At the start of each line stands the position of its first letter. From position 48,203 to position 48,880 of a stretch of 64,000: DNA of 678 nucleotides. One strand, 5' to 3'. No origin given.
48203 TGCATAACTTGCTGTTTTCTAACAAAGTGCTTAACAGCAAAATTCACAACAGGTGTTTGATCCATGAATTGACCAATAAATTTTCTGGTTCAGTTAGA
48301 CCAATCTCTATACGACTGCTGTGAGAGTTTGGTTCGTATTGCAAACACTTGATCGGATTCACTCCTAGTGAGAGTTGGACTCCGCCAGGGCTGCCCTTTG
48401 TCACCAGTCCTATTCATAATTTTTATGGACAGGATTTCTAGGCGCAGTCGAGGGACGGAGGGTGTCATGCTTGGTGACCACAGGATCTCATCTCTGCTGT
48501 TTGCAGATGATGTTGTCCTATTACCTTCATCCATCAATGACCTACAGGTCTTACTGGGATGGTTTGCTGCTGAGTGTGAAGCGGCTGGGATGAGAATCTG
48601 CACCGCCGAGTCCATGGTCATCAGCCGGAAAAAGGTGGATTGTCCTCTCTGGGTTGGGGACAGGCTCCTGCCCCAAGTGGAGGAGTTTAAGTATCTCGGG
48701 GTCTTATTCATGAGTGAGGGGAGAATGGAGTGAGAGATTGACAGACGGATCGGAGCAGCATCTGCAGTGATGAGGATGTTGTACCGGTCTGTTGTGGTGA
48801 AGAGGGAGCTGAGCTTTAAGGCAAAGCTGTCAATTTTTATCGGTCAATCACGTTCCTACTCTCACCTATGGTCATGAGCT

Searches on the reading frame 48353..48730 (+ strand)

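Call 37: search_protein_families(library=pfam, proteins=[window:48353-48730:+], max_evalue=0.001)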
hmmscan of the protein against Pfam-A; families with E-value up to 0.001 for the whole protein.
window:48353-48730:+ (126 aa): 1 family
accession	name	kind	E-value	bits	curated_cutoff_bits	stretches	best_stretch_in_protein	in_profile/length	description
PF00078.32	RVT_1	-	9.2e-13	48.8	29.6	1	8-117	117-203/205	Reverse transcriptase (RNA-dependent DNA polymerase)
